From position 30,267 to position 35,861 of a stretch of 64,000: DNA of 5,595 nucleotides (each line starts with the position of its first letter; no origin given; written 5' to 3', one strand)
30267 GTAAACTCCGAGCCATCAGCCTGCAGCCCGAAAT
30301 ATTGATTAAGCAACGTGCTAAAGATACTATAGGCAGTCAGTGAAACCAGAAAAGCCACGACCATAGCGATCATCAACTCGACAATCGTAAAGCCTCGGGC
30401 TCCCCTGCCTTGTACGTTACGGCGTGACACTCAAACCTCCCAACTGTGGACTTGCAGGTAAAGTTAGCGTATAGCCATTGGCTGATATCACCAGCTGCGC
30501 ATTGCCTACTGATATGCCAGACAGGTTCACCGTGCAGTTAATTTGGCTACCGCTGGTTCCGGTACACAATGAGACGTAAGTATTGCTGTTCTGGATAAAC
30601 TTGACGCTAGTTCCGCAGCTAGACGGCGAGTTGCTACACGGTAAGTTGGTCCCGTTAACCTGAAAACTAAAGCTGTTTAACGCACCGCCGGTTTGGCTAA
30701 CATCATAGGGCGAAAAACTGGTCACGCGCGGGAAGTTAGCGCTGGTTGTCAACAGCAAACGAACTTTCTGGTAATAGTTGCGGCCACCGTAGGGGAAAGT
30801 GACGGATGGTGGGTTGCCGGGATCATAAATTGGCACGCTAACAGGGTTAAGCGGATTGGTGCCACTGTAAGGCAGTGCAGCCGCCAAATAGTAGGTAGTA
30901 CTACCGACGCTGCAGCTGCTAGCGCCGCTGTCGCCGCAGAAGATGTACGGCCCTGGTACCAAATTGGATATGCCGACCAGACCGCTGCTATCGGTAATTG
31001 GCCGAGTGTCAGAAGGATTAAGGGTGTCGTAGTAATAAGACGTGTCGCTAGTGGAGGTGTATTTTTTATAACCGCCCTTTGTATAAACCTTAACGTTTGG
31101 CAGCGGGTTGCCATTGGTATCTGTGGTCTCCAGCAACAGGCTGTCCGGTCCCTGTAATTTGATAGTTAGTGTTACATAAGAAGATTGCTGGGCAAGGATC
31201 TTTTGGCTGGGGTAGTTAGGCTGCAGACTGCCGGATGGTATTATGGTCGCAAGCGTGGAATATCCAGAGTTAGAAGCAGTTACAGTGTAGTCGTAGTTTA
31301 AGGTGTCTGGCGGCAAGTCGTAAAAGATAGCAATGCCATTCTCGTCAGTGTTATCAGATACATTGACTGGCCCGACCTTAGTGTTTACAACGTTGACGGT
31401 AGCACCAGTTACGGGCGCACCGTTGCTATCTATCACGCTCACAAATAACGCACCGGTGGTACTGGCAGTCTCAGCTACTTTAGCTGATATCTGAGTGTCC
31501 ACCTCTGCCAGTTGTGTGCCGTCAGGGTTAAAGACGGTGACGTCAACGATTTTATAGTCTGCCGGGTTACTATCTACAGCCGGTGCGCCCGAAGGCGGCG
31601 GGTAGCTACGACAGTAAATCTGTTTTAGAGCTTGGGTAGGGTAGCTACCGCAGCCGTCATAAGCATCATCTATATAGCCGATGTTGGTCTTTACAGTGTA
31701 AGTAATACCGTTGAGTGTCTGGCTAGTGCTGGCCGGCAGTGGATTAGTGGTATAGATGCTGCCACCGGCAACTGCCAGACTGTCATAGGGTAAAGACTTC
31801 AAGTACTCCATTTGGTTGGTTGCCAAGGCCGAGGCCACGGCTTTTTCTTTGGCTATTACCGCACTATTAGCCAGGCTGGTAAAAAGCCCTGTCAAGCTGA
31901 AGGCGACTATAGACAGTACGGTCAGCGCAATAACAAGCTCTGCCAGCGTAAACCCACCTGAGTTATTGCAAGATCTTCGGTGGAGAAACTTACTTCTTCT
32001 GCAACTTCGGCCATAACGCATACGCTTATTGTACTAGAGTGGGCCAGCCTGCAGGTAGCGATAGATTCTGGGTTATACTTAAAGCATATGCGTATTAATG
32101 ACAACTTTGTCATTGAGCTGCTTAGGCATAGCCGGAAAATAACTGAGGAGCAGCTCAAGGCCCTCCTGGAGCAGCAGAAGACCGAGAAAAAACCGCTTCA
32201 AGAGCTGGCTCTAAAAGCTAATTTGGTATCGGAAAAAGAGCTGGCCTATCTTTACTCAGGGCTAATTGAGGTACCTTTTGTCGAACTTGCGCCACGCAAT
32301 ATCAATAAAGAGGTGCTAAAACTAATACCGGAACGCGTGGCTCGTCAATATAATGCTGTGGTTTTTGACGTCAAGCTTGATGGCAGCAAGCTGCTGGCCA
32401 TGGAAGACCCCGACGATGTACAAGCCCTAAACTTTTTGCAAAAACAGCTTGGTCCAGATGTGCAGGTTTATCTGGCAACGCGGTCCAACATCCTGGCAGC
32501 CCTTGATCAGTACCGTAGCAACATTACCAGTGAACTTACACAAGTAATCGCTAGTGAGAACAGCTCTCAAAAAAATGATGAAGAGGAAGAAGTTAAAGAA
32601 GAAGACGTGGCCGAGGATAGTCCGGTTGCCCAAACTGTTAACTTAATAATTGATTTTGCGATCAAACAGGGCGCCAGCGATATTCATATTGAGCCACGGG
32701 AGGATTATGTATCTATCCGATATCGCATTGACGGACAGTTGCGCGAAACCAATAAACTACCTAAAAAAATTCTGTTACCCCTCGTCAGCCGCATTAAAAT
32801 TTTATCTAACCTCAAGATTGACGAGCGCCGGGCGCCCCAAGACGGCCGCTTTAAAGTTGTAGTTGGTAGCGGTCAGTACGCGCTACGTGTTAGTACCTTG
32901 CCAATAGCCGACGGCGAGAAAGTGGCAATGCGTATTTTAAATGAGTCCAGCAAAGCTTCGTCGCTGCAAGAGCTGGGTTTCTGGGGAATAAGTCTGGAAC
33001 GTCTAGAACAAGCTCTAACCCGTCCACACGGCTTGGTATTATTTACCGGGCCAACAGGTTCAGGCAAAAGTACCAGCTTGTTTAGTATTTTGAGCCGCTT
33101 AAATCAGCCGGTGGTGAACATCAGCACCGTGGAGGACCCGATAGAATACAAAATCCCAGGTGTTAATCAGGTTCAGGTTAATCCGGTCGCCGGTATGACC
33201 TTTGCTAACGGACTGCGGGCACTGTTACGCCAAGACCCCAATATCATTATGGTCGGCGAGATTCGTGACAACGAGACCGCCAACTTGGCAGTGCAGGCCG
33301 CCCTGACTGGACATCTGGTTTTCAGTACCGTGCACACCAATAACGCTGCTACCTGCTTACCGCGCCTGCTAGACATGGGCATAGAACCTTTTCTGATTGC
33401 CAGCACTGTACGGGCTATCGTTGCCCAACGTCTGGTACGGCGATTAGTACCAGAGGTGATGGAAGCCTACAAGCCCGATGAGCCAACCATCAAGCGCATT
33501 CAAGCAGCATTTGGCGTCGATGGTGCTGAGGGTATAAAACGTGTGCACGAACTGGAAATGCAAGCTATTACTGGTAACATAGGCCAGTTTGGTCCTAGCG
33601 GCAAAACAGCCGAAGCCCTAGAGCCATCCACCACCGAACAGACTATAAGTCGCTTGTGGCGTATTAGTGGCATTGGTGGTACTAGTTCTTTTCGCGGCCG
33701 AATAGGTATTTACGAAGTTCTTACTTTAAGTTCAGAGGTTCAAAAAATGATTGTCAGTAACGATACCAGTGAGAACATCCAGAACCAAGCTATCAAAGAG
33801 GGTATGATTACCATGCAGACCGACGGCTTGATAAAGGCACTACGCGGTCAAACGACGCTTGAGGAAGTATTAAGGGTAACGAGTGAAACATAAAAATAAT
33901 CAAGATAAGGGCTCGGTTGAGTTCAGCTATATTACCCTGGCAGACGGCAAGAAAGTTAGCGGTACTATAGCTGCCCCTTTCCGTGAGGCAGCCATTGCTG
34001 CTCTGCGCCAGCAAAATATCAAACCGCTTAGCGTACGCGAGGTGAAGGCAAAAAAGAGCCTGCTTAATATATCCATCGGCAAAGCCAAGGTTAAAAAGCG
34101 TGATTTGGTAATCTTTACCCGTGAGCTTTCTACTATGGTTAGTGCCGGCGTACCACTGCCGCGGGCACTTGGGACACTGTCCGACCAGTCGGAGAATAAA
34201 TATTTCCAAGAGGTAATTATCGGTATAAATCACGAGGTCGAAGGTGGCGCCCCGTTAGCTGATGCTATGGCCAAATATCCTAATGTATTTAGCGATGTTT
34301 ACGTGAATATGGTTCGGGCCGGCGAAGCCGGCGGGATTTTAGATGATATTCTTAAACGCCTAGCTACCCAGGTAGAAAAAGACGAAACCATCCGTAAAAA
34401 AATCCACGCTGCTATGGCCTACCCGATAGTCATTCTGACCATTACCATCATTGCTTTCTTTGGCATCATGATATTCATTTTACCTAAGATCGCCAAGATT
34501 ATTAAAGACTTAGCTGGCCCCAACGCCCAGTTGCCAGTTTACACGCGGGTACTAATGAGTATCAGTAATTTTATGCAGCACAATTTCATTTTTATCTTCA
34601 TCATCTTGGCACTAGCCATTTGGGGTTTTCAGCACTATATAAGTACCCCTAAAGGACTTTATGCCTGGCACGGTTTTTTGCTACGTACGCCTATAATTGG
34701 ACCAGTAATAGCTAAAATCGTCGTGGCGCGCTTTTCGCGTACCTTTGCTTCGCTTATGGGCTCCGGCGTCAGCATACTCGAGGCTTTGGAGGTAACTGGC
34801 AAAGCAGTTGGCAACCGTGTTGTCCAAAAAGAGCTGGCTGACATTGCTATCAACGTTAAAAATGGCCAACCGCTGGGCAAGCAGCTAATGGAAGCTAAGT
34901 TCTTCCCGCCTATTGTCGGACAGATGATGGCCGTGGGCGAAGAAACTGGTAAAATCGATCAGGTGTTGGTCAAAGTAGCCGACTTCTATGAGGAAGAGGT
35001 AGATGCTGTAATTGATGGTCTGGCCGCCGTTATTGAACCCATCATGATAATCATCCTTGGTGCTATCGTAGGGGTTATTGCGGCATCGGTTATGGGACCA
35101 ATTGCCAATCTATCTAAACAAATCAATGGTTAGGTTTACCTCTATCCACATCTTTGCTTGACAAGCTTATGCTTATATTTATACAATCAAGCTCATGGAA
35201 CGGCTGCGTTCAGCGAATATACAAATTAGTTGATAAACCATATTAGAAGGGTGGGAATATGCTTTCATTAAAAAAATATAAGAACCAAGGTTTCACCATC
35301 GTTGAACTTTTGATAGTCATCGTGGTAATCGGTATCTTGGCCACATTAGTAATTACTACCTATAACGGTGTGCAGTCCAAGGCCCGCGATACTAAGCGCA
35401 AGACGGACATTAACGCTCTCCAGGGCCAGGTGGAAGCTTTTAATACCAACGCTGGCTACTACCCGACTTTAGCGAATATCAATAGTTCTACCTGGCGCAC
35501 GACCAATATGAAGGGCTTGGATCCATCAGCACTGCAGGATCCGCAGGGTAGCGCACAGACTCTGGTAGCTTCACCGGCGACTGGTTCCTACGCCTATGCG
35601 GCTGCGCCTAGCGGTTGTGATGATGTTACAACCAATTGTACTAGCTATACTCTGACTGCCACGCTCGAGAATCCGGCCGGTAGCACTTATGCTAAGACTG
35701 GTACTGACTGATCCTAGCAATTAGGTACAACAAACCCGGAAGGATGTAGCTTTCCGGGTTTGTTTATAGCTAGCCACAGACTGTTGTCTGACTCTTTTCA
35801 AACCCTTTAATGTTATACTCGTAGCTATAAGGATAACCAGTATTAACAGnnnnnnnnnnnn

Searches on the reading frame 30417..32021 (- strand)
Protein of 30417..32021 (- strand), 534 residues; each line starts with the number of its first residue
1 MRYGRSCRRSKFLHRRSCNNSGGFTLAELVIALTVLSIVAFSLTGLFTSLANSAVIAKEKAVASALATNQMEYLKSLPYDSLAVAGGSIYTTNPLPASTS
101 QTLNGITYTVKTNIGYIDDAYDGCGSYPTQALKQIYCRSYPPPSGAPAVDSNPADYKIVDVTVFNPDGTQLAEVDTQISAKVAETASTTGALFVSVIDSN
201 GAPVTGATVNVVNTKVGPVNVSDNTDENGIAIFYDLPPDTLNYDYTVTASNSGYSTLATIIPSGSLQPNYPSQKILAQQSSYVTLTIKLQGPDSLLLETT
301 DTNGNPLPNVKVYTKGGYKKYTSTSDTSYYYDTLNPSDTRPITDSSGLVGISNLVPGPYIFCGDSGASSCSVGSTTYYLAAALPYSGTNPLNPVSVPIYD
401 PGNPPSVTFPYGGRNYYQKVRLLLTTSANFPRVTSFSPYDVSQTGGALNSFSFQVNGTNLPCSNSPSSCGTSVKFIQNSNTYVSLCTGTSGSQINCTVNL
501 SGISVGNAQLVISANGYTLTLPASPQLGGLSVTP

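Call 33: search_protein_families(library=pfam, proteins=[window:30417-32021:-], max_evalue=0.00001)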
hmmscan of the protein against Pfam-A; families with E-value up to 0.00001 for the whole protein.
window:30417-32021:- (534 aa): 2 families
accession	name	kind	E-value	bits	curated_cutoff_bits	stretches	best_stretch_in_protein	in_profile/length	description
PF13620.12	CarboxypepD_reg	-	9.3e-10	39.2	32.3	1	194-258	4-63/82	Carboxypeptidase regulatory-like domain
PF07963.17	N_methyl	-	5.8e-06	26.1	21.2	0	19-41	2-24/27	Prokaryotic N-terminal methylation motif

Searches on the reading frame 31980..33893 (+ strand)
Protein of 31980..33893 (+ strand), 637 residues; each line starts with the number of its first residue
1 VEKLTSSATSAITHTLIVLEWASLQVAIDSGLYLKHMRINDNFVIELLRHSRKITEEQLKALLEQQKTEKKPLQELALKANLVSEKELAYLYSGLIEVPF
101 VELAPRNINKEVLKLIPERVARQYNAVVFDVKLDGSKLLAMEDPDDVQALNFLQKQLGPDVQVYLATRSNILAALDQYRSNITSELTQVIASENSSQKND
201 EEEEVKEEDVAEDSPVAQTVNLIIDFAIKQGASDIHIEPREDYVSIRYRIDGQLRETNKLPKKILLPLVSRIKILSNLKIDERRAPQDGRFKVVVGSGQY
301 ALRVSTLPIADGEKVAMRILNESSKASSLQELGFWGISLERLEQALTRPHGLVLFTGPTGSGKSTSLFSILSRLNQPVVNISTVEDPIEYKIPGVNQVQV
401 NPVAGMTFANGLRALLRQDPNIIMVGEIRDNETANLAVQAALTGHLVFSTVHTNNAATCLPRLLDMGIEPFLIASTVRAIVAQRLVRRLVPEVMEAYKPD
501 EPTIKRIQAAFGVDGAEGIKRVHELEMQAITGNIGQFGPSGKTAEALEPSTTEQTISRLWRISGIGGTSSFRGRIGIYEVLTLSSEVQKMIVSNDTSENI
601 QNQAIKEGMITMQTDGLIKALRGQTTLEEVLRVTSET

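Call 33: search_protein_families(library=pfam, proteins=[window:31980-33893:+], max_evalue=0.00001)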
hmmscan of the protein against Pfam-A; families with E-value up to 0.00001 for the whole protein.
window:31980-33893:+ (637 aa): 2 families
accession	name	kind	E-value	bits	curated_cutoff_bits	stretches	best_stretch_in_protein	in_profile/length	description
PF00437.27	T2SSE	-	7.7e-123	410.2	24.9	1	211-632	3-370/370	Type II/IV secretion system protein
PF05157.20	MshEN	-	3.1e-16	59.6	23.1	1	97-181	2-86/90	MshEN domain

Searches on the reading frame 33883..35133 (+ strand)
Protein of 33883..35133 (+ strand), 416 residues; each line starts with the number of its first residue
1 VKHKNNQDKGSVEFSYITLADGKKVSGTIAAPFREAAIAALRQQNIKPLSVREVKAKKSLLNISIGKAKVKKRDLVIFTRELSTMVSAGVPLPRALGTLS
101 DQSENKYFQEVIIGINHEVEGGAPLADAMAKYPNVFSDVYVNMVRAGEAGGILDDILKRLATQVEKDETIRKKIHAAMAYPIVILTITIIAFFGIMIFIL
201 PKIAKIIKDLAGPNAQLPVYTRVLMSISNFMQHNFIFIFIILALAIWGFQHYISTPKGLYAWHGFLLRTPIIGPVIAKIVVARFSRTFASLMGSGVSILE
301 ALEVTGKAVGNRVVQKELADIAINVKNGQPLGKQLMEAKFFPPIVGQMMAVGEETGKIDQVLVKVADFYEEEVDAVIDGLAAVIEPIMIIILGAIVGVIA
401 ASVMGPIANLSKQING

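Call 33: search_protein_families(library=pfam, proteins=[window:33883-35133:+], max_evalue=0.00001)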
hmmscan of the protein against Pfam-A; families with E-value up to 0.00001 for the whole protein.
window:33883-35133:+ (416 aa): 1 family
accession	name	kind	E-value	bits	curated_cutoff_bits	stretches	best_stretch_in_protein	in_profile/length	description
PF00482.28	T2SSF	-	7e-65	217.1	25.2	2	78-201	1-125/125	Type II secretion system (T2SS), protein F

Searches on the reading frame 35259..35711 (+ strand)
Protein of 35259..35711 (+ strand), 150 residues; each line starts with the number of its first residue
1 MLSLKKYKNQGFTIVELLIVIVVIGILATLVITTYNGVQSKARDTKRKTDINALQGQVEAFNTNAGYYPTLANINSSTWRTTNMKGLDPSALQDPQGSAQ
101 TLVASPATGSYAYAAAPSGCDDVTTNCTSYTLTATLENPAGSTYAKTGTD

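Call 33: search_protein_families(library=pfam, proteins=[window:35259-35711:+], max_evalue=0.00001)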
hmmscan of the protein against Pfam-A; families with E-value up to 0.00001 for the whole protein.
window:35259-35711:+ (150 aa): 1 family
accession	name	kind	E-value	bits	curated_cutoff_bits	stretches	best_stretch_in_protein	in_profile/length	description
PF07963.17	N_methyl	-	8.3e-08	31.9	21.2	1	8-31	3-26/27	Prokaryotic N-terminal methylation motif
